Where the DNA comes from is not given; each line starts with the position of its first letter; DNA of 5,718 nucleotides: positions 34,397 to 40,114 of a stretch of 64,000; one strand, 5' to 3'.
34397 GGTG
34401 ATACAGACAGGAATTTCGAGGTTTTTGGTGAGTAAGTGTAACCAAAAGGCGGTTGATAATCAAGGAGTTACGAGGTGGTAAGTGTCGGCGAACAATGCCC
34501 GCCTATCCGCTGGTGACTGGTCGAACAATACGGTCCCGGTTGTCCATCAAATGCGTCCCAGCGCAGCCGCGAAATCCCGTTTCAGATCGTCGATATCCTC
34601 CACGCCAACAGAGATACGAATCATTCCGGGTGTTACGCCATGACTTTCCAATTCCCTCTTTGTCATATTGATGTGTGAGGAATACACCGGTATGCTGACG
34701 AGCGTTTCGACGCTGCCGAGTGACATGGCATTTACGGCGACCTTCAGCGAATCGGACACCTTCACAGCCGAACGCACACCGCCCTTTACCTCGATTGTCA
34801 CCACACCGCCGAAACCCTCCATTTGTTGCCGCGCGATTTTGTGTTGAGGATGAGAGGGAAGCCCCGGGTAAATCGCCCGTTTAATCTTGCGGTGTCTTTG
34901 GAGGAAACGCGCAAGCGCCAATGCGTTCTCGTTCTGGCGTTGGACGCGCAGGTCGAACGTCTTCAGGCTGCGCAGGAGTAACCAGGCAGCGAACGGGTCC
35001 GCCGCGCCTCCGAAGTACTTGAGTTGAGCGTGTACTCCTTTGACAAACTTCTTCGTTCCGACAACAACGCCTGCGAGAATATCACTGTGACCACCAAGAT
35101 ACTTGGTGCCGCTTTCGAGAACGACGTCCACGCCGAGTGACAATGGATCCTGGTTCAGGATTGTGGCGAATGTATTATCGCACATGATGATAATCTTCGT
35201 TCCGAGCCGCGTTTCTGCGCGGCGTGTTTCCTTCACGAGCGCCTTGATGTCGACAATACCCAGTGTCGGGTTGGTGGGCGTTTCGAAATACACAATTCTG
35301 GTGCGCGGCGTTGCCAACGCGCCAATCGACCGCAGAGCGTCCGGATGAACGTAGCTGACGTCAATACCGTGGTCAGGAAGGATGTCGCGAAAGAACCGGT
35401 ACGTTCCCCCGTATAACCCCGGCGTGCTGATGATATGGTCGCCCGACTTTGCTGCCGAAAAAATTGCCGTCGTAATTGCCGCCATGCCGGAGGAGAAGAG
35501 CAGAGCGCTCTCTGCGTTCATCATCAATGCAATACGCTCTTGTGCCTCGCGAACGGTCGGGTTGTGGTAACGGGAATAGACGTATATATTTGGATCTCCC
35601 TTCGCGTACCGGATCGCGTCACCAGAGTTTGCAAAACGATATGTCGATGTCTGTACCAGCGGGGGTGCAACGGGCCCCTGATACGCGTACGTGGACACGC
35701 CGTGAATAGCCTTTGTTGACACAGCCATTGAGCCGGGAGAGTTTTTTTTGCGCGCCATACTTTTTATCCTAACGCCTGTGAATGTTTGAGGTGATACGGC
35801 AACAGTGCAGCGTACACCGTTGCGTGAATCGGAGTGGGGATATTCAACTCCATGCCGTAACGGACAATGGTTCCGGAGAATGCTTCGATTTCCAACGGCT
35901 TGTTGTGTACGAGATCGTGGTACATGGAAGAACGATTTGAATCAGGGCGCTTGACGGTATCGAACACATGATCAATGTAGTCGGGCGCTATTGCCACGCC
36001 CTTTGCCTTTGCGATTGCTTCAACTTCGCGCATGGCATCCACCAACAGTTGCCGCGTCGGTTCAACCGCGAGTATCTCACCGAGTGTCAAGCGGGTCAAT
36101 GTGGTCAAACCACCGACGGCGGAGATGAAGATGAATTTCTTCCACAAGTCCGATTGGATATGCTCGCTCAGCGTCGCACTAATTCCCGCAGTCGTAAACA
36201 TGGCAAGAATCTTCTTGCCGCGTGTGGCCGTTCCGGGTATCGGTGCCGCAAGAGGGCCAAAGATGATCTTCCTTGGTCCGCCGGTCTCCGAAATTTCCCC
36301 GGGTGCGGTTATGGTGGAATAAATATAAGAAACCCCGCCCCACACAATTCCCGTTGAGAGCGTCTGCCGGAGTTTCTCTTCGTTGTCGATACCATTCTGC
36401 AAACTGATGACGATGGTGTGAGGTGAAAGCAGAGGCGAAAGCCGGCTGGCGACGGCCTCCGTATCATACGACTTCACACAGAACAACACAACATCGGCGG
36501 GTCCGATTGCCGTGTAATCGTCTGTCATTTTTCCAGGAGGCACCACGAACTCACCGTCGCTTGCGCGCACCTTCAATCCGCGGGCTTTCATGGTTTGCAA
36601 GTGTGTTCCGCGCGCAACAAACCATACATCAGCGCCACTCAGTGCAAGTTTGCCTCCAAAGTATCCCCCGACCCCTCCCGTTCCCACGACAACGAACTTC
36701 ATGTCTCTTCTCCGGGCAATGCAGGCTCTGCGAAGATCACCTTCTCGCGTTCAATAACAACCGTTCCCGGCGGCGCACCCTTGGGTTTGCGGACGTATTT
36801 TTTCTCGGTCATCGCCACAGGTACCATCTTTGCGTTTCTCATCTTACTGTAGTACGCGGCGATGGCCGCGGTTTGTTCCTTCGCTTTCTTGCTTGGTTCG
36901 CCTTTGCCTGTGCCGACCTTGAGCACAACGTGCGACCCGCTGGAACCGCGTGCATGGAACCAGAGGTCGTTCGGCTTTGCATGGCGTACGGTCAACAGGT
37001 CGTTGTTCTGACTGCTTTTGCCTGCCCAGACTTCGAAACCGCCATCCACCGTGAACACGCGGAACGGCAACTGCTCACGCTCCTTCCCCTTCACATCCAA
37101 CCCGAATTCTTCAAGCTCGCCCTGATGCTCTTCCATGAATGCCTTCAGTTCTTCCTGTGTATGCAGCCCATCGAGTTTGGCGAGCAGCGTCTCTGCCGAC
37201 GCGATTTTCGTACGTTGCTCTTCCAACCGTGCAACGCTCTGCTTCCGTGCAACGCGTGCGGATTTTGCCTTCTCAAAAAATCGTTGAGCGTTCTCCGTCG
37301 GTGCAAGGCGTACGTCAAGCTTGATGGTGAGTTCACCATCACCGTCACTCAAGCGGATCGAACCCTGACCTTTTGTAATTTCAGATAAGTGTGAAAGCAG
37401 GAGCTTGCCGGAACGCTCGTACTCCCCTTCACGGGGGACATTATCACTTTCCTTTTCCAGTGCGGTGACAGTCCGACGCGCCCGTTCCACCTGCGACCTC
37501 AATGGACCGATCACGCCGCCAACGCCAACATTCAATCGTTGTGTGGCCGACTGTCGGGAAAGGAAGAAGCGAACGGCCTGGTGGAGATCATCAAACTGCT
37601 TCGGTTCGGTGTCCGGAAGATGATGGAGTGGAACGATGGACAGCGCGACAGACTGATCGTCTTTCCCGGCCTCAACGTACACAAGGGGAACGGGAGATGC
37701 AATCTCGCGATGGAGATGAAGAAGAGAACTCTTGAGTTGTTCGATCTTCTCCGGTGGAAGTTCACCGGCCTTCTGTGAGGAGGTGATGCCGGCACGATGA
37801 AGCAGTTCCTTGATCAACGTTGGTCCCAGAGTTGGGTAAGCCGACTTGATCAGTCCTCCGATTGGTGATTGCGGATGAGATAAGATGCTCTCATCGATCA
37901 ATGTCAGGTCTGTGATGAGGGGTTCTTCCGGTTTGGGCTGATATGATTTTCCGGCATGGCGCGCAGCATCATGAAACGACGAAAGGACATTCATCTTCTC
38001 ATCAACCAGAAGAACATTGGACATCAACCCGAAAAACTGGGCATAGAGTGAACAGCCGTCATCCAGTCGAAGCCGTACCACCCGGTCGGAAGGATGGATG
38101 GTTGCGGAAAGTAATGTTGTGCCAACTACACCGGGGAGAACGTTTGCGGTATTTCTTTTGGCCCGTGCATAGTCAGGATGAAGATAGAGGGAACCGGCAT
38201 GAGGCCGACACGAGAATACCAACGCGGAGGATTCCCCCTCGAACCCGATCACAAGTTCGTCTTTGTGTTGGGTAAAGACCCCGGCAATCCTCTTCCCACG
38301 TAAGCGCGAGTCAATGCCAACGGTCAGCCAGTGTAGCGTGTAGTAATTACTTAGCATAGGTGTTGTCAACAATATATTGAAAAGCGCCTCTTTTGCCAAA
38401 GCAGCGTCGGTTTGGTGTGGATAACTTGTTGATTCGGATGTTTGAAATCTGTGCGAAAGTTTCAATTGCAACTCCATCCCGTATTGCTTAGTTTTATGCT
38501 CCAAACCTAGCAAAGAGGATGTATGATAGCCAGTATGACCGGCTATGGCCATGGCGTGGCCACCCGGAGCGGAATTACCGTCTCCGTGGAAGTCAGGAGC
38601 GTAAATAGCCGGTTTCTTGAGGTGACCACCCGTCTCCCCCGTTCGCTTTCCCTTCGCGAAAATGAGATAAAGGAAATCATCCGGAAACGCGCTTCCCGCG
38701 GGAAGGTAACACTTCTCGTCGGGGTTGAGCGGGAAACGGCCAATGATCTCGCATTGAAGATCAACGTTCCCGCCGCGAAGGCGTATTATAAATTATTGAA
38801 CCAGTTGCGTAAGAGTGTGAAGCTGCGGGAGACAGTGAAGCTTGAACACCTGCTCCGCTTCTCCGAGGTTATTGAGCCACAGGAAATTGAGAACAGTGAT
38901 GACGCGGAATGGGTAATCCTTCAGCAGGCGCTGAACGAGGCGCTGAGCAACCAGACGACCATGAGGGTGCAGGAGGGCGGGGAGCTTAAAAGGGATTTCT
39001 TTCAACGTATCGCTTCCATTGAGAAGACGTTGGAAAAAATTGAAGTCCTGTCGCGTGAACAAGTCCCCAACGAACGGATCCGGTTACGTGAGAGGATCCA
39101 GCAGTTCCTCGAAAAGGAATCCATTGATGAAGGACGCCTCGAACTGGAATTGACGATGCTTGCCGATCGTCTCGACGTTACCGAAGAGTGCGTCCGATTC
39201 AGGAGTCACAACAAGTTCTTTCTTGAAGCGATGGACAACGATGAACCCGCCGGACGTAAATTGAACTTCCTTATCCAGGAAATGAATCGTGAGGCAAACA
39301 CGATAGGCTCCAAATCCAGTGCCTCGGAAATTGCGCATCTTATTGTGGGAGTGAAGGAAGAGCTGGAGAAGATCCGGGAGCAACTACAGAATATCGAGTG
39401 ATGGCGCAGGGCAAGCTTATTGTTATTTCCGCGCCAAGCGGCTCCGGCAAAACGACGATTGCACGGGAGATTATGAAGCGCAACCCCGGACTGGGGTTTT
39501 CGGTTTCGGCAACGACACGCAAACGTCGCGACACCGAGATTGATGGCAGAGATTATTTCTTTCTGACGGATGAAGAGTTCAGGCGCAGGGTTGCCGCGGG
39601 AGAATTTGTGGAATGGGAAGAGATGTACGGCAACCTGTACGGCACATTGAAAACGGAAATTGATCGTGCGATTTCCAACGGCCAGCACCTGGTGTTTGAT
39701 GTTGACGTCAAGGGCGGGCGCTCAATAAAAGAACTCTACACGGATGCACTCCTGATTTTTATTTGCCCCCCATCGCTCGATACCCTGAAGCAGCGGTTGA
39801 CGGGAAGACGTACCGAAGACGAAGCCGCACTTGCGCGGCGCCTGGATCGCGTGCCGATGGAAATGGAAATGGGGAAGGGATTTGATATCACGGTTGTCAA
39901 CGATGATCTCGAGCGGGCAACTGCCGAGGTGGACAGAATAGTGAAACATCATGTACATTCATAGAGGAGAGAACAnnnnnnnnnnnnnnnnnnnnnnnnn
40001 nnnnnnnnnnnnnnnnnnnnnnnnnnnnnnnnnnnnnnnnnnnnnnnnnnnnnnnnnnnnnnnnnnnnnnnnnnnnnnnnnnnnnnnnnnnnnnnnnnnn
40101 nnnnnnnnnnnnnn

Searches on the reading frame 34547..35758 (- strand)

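Call 53: search_protein_families(library=pfam, proteins=[window:34547-35758:-], max_evalue=0.0001)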
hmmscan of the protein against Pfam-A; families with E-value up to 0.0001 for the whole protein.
window:34547-35758:- (403 aa): 4 families
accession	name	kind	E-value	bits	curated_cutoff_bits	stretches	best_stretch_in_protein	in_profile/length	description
PF01053.26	Cys_Met_Meta_PP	-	6e-126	420.5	27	1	15-400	2-380/381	Cys/Met metabolism PLP-dependent enzyme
PF06838.17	Met_gamma_lyase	-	1.4e-07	30.8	24.2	1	70-248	57-252/405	Methionine gamma-lyase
PF00155.27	Aminotran_1_2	-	1.7e-06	27.9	19.7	1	63-205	37-196/361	Aminotransferase class I and II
PF01212.27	Beta_elim_lyase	-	8.2e-06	25.8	27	0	66-291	31-270/288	Beta-eliminating lyase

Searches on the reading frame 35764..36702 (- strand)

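Call 53: search_protein_families(library=pfam, proteins=[window:35764-36702:-], max_evalue=0.0001)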
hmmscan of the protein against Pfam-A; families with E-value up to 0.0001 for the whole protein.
window:35764-36702:- (312 aa): 3 families
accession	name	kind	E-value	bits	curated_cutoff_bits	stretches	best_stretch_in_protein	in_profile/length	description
PF02558.23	ApbA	-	3.1e-38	131.2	22.2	1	4-151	2-148/150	Ketopantoate reductase PanE/ApbA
PF08546.17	ApbA_C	-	2.6e-31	109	22.7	1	182-300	2-121/125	Ketopantoate reductase PanE/ApbA C terminal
PF03807.23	F420_oxidored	-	7.4e-06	26.9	21.6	1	3-104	2-94/94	NADP oxidoreductase coenzyme F420-dependent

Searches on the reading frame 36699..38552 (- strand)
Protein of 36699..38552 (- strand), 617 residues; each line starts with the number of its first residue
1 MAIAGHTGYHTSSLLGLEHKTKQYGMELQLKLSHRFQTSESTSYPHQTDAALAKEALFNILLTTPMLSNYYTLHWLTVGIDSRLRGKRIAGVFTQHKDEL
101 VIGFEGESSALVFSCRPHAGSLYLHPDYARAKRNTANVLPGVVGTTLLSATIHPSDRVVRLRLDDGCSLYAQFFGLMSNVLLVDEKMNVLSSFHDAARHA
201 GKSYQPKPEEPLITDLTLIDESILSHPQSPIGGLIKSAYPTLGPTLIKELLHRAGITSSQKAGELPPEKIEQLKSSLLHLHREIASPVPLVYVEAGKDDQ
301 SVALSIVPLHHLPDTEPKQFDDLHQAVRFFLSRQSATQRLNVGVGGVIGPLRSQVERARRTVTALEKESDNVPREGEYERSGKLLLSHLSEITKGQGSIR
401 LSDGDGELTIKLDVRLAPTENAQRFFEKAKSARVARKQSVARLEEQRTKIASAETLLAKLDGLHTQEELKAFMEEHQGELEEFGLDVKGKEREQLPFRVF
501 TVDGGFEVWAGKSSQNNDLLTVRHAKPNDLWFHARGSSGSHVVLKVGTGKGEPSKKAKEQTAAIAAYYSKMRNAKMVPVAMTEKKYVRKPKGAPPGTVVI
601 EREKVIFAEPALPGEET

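Call 53: search_protein_families(library=pfam, proteins=[window:36699-38552:-], max_evalue=0.0001)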
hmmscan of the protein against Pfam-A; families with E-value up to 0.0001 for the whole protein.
window:36699-38552:- (617 aa): 3 families
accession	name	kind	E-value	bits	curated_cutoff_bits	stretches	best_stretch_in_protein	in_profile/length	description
PF05833.16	NFACT_N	-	3.7e-42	145.1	31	1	72-475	4-436/456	NFACT N-terminal and middle domains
PF05670.18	NFACT-R_1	-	3.3e-13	50.6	29.8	1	497-600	2-110/112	NFACT protein RNA binding domain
PF18297.6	NFACT-R_2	-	6.9e-06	26.6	26.9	1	500-586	4-84/104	NFACT protein RNA binding domain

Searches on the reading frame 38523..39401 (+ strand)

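Call 53: search_protein_families(library=pfam, proteins=[window:38523-39401:+], max_evalue=0.0001)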
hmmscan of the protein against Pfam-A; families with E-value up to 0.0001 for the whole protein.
window:38523-39401:+ (292 aa): 2 families
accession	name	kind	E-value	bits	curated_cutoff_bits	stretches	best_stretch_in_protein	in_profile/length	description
PF03755.18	YicC-like_N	-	9.5e-43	146.7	25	1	2-156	1-155/156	Endoribonuclease YicC-like, N-terminal region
PF08340.16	YicC-like_C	-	1.1e-39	135.7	27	1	176-292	4-120/120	Endoribonuclease YicC-like, C-terminal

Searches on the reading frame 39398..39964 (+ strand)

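Call 53: search_protein_families(library=pfam, proteins=[window:39398-39964:+], max_evalue=0.0001)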
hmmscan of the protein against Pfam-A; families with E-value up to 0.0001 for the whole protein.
window:39398-39964:+ (188 aa): 3 families
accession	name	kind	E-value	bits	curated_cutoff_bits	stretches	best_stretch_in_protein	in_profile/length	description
PF00625.27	Guanylate_kin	-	3.1e-43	148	25.2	1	5-184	2-181/182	Guanylate kinase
PF13671.12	AAA_33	-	1.2e-06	29.4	27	1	9-150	3-134/143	AAA domain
PF13238.12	AAA_18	-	7.1e-06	26.9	29.4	1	8-142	1-116/128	AAA domain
